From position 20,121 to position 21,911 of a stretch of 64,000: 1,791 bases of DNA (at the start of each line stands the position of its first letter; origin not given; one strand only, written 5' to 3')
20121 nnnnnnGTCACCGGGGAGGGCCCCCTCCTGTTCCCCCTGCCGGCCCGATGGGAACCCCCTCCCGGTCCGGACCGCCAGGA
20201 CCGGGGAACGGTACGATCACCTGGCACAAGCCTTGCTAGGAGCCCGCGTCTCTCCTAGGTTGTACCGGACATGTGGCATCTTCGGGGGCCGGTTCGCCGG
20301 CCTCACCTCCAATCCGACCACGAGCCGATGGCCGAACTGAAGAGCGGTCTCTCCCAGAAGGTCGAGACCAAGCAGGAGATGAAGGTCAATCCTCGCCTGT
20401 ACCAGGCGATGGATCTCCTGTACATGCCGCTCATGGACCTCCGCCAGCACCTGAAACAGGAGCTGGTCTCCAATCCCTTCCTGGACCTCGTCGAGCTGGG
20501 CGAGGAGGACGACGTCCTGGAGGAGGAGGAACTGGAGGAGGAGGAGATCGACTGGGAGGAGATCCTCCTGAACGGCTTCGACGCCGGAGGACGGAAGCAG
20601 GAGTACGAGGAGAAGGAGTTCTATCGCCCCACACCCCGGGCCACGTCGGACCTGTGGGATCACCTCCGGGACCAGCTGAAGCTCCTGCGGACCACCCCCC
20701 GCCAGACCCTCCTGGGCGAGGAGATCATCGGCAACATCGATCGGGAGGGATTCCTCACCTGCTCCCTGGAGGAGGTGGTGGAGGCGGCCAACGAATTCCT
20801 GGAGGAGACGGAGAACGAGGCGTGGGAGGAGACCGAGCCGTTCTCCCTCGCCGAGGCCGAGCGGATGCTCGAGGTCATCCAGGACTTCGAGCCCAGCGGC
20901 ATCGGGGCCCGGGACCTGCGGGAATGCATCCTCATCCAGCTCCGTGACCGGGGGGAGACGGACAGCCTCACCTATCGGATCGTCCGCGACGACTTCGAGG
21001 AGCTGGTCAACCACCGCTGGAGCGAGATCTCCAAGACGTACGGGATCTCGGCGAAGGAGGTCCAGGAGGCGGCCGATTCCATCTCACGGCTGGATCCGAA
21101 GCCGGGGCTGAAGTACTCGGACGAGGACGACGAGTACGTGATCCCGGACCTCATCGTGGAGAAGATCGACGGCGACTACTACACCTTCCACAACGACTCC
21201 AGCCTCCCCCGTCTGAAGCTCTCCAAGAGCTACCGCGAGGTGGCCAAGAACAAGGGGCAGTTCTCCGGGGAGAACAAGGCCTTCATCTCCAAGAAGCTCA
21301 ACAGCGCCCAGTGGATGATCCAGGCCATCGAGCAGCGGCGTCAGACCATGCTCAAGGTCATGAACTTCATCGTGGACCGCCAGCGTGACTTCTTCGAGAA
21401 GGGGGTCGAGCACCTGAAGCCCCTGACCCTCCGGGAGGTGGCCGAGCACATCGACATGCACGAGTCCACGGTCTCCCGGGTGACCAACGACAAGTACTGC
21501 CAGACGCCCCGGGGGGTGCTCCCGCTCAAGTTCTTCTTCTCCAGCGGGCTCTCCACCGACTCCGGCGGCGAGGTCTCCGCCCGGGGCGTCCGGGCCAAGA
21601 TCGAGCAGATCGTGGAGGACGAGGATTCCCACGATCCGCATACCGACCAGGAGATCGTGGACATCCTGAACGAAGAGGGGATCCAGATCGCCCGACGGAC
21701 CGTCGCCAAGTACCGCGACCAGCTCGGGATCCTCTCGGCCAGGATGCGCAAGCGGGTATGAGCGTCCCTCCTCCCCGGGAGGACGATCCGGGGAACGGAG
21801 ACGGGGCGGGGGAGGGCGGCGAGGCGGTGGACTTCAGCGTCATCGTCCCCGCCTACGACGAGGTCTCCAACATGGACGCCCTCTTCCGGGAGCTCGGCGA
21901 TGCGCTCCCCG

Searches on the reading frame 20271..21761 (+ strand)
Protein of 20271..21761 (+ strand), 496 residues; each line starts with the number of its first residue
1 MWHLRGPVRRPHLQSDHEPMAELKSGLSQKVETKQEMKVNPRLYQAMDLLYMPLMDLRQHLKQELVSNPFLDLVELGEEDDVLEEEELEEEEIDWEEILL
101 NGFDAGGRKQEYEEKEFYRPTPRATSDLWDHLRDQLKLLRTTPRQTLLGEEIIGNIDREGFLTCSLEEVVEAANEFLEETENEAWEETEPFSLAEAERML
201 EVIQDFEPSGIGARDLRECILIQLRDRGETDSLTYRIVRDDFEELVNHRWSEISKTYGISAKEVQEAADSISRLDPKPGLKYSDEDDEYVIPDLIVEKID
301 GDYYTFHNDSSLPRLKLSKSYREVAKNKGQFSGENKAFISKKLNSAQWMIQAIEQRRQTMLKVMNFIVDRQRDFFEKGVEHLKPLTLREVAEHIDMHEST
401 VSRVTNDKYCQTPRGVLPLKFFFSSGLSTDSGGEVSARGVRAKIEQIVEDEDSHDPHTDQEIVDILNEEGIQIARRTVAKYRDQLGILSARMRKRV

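Call 7: search_protein_families(library=pfam, proteins=[window:20271-21761:+])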
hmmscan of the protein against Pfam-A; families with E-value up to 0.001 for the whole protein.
window:20271-21761:+ (496 aa): 3 families
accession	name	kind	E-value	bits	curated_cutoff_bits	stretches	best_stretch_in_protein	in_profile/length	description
PF04552.19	Sigma54_DBD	-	4.7e-64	215.4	22.8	1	337-495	2-160/160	Sigma-54, DNA binding domain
PF04963.19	Sigma54_CBD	-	3.7e-54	183.7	22.9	1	123-321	7-185/185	Sigma-54 factor, core binding domain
PF00309.25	Sigma54_AID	-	2.3e-12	47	23.8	1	28-73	1-46/46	Sigma-54 factor, Activator interacting domain (AID)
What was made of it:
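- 20328..21761 (+): rpoN (sigma-54), 477 aa. Pfam Sigma54_AID, Sigma54_CBD and Sigma54_DBD (call 7).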

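Call 8: find_related_loci(query=window:20328-21761:+, collection=genome_contigs, flank=3000)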
Query window:20328-21761:+ (477 aa) in genome_contigs; peptide patterns used: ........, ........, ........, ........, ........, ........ (x = any residue, [..] = any of these).
240 stretches matched a pattern; 135 encode a relative of the query (tblastn E <= 1e-3); the best 80 are kept; 80 distinct loci.
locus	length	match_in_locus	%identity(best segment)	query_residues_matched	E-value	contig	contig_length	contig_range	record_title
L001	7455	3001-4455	80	1-477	0e+0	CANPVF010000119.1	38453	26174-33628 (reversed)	MAG: uncultured bacterium isolate 3300027962_15 genome assembly, contig: 3300027962.a:Ga0207797_1000288, whole genome sh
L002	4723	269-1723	80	1-477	0e+0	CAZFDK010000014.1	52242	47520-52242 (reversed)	MAG TPA_asm: uncultured Gemmatimonadota bacterium isolate SRP185896_co2_114 genome assembly, contig: NODE_184_length_522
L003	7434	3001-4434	79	1-477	0e+0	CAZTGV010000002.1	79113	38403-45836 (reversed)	MAG TPA_asm: uncultured Gemmatimonadota bacterium isolate SRP284430_co1_176 genome assembly, contig: NODE_54_length_7911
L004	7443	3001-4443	79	1-477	0e+0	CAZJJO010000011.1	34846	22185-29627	MAG TPA_asm: uncultured Gemmatimonadota bacterium isolate binchicken_co207_203 genome assembly, contig: NODE_839_length_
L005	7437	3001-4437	77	1-477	0e+0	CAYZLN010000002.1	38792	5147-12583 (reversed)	MAG TPA_asm: uncultured Gemmatimonadota bacterium isolate binchicken_co207_240 genome assembly, contig: NODE_677_length_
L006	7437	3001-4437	77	1-477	0e+0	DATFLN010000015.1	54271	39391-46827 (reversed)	MAG TPA_asm: Gemmatimonadota bacterium isolate SMAG_U9199 k141_318151, whole genome shotgun sequence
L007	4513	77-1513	76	1-477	0e+0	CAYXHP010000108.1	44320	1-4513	MAG TPA_asm: uncultured Gemmatimonadota bacterium isolate SRP185410_co1_303 genome assembly, contig: k141_1860796, whole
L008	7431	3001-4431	77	1-475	0e+0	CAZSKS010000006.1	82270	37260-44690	MAG TPA_asm: uncultured Gemmatimonadota bacterium isolate SRP195330_co1_41 genome assembly, contig: NODE_69_length_82270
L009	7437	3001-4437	76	1-477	0e+0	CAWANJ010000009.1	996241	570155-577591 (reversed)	MAG: uncultured Gemmatimonadales bacterium isolate MFD02923.bin.1.131 genome assembly, contig: contig_6678, whole genome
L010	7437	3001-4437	74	1-477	0e+0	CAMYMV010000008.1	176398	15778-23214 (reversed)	MAG: uncultured Gemmatimonadales bacterium isolate ES_Gemmatimonadota_01 genome assembly, contig: scaffold_188, whole ge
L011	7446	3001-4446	75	1-477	0e+0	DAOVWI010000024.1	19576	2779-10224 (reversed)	MAG TPA_asm: Gemmatimonadales bacterium isolate CSMAG_1727 CSMAG_1727_k141_2026277_length_19576_cov_13.9100, whole genom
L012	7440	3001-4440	74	1-477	0e+0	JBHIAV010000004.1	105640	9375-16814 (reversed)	MAG: Gemmatimonadota bacterium isolate K_2_bin.6 NODE_18_length_105640_cov_9.387754, whole genome shotgun sequence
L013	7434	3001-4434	73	1-477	0e+0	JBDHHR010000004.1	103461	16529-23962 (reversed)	MAG: Gemmatimonadota bacterium isolate M8-62_Bin_238 M8-62_Bin_238_scaffold_218, whole genome shotgun sequence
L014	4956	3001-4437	71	1-477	0e+0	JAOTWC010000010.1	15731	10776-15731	MAG: Gemmatimonadota bacterium isolate 13_May_SF_Bin66 13_May_SF_Bin66_scaffold_2820_c1, whole genome shotgun sequence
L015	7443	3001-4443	75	1-477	0e+0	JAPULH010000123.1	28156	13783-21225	MAG: Gemmatimonadetes bacterium isolate KW1-S21_123 KW1-S21_123_cg123, whole genome shotgun sequence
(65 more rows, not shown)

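Call 27: find_related_loci(query=window:20328-21761:+, collection=metagenome_contigs, flank=1200)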
Query window:20328-21761:+ (477 aa) in metagenome_contigs; peptide patterns used: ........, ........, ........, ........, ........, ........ (x = any residue, [..] = any of these).
321 stretches matched a pattern; 151 encode a relative of the query (tblastn E <= 1e-3); the best 80 are kept; 80 distinct loci.
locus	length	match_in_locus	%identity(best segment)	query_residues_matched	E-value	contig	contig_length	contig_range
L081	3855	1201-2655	80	1-477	0e+0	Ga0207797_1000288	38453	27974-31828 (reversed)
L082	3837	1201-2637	77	1-477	0e+0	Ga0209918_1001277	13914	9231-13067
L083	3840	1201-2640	77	1-477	0e+0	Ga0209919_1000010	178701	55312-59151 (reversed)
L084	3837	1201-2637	76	1-477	0e+0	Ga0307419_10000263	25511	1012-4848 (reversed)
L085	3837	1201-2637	76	1-477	0e+0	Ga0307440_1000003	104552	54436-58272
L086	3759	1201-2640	74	1-477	0e+0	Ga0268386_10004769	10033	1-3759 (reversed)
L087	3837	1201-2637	77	1-477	0e+0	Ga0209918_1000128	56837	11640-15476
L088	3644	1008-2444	73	1-477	0e+0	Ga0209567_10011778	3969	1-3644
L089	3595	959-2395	71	1-477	0e+0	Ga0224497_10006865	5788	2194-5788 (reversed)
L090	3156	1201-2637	71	1-477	0e+0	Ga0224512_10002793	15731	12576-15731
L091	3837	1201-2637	73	1-477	0e+0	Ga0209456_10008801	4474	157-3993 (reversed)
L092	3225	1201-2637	73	1-477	0e+0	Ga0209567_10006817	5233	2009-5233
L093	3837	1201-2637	73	1-477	0e+0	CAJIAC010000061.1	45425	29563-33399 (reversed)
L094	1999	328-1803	72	1-477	0e+0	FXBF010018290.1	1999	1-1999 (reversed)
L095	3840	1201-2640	74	1-477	0e+0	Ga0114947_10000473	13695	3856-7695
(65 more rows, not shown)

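Call 49: find_encoding_contigs(protein=window:20328-21761:+, flank=1500, max_places=10)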
Protein window:20328-21761:+ (477 aa): no gene with exactly this product is on record in the collection.

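Call 50: find_encoding_contigs(protein=window:20271-21761:+, flank=1500, max_places=10)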
Protein window:20271-21761:+ (496 aa): no gene with exactly this product is on record in the collection.

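Call 52: find_homologous_proteins(query=window:20328-21761:+, max_evalue=1e-100)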
Query window:20328-21761:+ (477 aa): 7519 proteins with E <= 1e-100 among 8000 candidates; the best 120 are listed.
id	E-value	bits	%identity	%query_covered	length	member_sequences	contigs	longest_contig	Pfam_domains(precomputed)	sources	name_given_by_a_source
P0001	0.0e+0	1054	100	100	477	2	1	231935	PF04963.20,PF00309.26,PF04552.20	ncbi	-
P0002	2.1e-254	862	80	100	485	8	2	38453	PF04963.20,PF00309.26,PF04552.20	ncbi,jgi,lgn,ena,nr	ncbi:MAG: RNA polymerase factor sigma-54 [Candidatus Palauibacterales bacterium]|nr:RNA polymerase f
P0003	6.5e-254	860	80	100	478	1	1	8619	PF04963.20,PF00309.26,PF04552.20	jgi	jgi:RNA polymerase sigma-54 factor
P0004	6.4e-252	854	80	97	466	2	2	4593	PF04963.20,PF00309.26,PF04552.20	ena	-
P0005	2.8e-251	852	79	99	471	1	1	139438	PF04963.20,PF00309.26,PF04552.20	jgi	-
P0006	4.1e-250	848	79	100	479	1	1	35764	PF04963.20,PF00309.26,PF04552.20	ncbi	-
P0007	3.0e-249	845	77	100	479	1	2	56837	PF04963.20,PF00309.26,PF04552.20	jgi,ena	-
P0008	1.3e-247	840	76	100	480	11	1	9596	PF04963.20,PF00309.26,PF04552.20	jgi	jgi:RNA polymerase sigma-54 factor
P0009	1.6e-247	839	78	100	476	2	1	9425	PF04963.20,PF00309.26,PF04552.20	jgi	jgi:RNA polymerase sigma-54 factor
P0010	1.6e-247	839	79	100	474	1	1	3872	PF04963.20,PF00309.26,PF04552.20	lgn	-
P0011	5.6e-247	838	77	100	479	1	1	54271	PF04963.20,PF00309.26,PF04552.20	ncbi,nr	ncbi:MAG TPA: RNA polymerase factor sigma-54 [Gemmatimonadota bacterium]|nr:RNA polymerase factor si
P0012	1.3e-246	836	79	100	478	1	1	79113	PF04963.20,PF00309.26,PF04552.20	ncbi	-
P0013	1.3e-246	836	78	100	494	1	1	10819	PF04963.20,PF00309.26,PF04552.20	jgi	jgi:RNA polymerase sigma-54 factor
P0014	8.2e-245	830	80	97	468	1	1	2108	PF04963.20,PF00309.26,PF04552.20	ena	-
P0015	2.4e-244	829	77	100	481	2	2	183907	PF04963.20,PF00309.26,PF04552.20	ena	-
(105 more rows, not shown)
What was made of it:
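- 20328..21761 (+): A 100% identical 477-aa NCBI protein exists (call 52).
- Checked: The 20328 start is supported by a 100% identical 477-aa NCBI protein (P0001, call 52) and by homologues that align from residue 1 (call 8).
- Tried and rejected: The identical NCBI protein is 477 aa (call 52).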

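Call 53: list_cluster_members(proteins=[P0001])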
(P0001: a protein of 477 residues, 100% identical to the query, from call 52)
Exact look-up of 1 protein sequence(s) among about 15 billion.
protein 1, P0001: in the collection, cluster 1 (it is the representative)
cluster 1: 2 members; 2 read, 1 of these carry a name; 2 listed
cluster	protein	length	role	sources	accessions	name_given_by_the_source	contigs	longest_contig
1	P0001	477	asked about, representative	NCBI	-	-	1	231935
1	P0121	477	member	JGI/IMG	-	RNA polymerase sigma-54 factor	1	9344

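Call 54: find_encoding_contigs(protein=P0121, flank=1500, max_places=6)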
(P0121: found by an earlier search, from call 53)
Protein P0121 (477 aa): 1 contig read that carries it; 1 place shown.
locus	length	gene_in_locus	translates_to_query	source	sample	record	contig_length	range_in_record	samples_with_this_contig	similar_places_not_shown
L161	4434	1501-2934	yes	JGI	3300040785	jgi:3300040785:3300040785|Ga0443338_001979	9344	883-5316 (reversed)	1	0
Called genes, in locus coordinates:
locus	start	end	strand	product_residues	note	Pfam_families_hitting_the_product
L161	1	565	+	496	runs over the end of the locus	-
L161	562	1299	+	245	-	PF00005:ABC_tran, PF13304:AAA_21 (faint)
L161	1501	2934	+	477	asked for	PF00309:Sigma54_AID, PF04963:Sigma54_CBD, PF04552:Sigma54_DBD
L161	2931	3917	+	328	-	PF00535:Glycos_transf_2, PF13641:Glyco_tranf_2_3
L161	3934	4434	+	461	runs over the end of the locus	?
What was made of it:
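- Tried and rejected: The close relative was reached instead through the protein cluster (calls 52-54).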

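Call 58: find_encoding_contigs(protein=P0003, flank=600, max_places=2)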
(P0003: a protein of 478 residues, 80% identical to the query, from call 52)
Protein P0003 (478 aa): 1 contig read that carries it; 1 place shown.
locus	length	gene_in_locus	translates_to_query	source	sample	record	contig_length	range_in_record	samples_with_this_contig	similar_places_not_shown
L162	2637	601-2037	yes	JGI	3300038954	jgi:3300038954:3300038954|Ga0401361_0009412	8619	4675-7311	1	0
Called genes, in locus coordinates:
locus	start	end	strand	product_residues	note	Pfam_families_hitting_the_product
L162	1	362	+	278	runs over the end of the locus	PF00005:ABC_tran, PF13304:AAA_21 (faint)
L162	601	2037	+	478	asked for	PF00309:Sigma54_AID, PF04963:Sigma54_CBD, PF04552:Sigma54_DBD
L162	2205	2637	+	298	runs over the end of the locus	PF00535:Glycos_transf_2, PF13641:Glyco_tranf_2_3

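Call 59: find_encoding_contigs(protein=P0005, flank=600, max_places=2)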
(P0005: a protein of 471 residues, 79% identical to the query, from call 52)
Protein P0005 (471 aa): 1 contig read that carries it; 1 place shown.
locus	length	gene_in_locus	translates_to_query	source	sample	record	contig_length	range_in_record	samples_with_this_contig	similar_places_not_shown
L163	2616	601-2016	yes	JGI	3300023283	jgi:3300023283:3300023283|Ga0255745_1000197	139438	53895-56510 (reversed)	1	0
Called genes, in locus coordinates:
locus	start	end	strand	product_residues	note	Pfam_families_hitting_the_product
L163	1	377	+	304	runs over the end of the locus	PF00005:ABC_tran, PF13304:AAA_21 (faint)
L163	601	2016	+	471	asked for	PF00309:Sigma54_AID, PF04963:Sigma54_CBD, PF04552:Sigma54_DBD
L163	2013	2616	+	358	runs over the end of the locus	PF13641:Glyco_tranf_2_3, PF00535:Glycos_transf_2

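Call 60: find_encoding_contigs(protein=P0006, flank=600, max_places=2)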
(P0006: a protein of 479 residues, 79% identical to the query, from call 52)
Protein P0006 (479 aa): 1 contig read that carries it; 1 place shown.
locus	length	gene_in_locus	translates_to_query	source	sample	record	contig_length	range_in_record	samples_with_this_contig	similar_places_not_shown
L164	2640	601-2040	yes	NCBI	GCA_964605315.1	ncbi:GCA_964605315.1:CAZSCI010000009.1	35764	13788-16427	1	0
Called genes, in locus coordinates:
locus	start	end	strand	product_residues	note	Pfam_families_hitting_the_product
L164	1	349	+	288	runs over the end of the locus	PF00005:ABC_tran, PF13304:AAA_21 (faint)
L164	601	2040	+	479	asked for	PF00309:Sigma54_AID, PF04963:Sigma54_CBD, PF04552:Sigma54_DBD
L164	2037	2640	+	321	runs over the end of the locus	PF00535:Glycos_transf_2, PF13641:Glyco_tranf_2_3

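Call 61: find_encoding_contigs(protein=P0004, flank=600, max_places=2)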
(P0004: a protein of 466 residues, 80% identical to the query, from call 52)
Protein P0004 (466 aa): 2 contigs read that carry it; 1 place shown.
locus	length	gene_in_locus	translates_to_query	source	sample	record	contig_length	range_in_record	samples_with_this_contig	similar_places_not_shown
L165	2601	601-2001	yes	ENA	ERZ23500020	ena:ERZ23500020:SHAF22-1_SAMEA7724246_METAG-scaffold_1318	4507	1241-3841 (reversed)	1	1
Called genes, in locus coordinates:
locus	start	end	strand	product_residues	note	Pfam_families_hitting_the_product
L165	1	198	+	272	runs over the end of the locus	PF00005:ABC_tran, PF13304:AAA_21 (faint)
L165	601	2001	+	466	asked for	PF00309:Sigma54_AID, PF04963:Sigma54_CBD, PF04552:Sigma54_DBD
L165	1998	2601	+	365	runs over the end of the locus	PF00535:Glycos_transf_2, PF13641:Glyco_tranf_2_3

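Call 66: search_protein_families(library=pfam, proteins=[L014:1362-2864:-, L014:733-1497:-], max_evalue=0.1)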
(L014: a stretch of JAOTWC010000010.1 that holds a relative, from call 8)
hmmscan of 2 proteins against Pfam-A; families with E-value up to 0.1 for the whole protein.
L014:1362-2864:- (500 aa): 1 family
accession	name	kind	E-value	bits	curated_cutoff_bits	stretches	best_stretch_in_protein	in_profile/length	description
PF01663.27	Phosphodiest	-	3.2e-16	60.3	23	1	32-301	3-241/342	Type I phosphodiesterase / nucleotide pyrophosphatase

L014:733-1497:- (254 aa): 1 family
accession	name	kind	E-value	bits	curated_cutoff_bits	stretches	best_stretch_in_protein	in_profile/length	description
PF09335.16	VTT_dom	-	8.1e-11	42.9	33.9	1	103-218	3-122/123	VTT domain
